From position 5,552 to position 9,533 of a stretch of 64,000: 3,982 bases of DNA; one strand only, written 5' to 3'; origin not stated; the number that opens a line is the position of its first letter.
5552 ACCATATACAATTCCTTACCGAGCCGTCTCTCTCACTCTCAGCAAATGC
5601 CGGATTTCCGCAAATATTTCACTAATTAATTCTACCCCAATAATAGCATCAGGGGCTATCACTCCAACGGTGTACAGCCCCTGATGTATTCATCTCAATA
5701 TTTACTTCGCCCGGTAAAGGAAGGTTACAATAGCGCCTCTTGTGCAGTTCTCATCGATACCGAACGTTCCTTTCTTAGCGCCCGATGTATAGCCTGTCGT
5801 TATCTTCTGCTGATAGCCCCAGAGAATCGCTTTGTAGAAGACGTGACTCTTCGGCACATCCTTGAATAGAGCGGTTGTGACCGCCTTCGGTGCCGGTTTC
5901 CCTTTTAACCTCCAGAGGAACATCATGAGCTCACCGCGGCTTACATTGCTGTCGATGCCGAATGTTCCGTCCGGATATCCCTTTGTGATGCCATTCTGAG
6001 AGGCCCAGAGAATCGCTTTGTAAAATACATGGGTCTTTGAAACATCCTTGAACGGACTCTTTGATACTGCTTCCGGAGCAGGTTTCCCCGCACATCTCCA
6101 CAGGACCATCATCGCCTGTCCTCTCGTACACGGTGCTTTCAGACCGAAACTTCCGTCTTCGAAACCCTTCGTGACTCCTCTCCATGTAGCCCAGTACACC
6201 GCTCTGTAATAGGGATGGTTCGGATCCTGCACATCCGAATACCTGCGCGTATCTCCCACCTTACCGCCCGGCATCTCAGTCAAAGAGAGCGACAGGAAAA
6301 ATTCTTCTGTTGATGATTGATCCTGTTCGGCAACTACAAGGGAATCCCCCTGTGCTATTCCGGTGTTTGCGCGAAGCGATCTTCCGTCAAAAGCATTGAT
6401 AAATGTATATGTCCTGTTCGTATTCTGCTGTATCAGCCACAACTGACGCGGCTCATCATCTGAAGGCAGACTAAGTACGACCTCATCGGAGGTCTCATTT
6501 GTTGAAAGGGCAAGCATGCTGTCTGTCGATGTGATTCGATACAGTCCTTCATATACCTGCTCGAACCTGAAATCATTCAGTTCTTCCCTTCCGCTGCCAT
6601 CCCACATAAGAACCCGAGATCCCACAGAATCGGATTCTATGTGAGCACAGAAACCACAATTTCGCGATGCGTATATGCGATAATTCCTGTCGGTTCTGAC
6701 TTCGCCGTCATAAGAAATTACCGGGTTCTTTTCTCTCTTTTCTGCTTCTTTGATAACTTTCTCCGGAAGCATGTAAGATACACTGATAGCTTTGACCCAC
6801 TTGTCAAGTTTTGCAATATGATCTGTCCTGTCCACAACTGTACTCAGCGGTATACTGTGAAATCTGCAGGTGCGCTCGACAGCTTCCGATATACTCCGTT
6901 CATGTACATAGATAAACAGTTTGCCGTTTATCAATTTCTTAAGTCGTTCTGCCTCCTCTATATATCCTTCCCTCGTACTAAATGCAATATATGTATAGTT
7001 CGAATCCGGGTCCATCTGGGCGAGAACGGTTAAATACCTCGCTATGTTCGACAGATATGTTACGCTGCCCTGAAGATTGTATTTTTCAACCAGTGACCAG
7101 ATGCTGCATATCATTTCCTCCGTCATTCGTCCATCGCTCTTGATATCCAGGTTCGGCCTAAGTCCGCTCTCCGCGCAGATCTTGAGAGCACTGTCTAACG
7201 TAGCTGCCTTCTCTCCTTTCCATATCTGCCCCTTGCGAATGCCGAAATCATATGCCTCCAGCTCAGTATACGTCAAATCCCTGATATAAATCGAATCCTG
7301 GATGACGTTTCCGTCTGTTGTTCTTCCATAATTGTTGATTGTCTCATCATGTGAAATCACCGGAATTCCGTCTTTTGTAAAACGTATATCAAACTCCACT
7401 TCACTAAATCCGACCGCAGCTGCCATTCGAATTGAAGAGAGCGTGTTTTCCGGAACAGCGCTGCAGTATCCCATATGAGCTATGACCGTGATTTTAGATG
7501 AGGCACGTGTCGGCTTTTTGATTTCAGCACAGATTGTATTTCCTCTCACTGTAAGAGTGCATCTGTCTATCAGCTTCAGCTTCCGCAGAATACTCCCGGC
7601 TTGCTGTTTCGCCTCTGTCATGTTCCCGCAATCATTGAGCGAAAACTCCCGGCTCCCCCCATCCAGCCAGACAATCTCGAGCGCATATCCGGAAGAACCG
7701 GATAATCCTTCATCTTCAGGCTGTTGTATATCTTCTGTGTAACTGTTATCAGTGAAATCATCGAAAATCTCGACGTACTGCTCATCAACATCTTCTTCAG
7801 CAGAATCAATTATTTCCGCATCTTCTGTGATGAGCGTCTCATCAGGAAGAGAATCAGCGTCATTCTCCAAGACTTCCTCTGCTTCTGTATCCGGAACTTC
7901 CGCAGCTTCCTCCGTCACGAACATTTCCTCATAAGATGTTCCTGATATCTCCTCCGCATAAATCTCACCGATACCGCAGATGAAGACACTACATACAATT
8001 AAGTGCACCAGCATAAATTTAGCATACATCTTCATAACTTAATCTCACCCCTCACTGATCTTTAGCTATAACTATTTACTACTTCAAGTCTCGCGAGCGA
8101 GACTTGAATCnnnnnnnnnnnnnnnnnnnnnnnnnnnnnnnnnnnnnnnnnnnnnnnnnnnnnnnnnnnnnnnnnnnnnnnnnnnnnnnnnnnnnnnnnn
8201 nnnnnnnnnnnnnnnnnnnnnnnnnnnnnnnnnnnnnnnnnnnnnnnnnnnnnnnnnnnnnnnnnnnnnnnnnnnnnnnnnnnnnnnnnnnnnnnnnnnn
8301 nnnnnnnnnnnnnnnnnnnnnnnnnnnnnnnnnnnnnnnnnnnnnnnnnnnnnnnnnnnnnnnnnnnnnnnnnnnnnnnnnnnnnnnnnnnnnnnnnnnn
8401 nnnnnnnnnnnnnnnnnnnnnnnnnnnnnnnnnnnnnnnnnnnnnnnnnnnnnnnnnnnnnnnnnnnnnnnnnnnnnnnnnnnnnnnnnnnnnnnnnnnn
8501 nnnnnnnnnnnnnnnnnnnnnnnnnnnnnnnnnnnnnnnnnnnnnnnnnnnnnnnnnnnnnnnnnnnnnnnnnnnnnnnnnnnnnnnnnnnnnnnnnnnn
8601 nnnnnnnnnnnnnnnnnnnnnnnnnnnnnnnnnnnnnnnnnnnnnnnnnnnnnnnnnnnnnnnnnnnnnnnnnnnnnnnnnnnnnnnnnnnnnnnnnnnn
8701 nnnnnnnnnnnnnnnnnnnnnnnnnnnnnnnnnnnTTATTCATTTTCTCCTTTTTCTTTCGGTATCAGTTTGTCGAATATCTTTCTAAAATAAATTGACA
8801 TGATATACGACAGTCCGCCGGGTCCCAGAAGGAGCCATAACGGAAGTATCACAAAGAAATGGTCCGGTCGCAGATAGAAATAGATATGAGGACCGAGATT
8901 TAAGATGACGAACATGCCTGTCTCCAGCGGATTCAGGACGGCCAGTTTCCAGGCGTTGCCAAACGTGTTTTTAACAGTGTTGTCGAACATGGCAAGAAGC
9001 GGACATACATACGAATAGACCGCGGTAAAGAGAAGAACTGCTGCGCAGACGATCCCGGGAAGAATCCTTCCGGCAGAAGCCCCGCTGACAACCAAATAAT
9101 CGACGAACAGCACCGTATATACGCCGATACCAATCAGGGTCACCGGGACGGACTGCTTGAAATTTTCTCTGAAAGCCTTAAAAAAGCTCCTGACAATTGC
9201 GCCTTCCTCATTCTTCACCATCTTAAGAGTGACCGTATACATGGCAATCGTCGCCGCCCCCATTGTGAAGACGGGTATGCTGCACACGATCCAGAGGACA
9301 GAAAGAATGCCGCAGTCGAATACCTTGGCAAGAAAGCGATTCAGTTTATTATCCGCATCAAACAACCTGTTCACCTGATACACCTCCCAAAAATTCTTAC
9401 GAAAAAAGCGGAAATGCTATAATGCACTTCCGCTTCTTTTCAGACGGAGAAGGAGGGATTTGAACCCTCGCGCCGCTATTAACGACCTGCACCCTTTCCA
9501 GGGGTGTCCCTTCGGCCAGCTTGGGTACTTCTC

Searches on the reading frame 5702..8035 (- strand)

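Call 8: search_protein_families(library=pfam, proteins=[window:5702-8035:-])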
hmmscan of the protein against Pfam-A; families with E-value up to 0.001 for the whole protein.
window:5702-8035:- (777 aa): 3 families
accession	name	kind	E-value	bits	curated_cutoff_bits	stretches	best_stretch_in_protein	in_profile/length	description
PF00395.25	SLH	-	1.1e-26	92.9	20.8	2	661-703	1-43/44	S-layer homology domain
PF03009.23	GDPD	-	5.9e-21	76.1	23.6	1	187-300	1-108/244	Glycerophosphoryl diester phosphodiesterase family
PF14200.12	RicinB_lectin_2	-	9e-05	23.5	25.6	1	489-563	5-83/89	Ricin-type beta-trefoil lectin domain-like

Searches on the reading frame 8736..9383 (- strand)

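Call 8: search_protein_families(library=pfam, proteins=[window:8736-9383:-])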
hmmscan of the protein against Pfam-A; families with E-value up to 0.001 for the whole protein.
window:8736-9383:- (215 aa): 1 family
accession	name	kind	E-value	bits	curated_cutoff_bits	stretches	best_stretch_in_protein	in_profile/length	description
PF04854.19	DUF624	-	1.8e-19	70.1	24.2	1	26-96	3-77/77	Protein of unknown function, DUF624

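Call 65: search_protein_families(library=ncbifam, proteins=[window:8736-9383:-])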
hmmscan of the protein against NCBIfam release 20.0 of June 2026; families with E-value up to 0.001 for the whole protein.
window:8736-9383:- (215 aa): 1 family
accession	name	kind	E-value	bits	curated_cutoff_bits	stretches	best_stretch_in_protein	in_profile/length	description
NF052431.1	MusI_fam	subfamily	3.4e-34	118.4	160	1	8-196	1-193/194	MusI family membrane protein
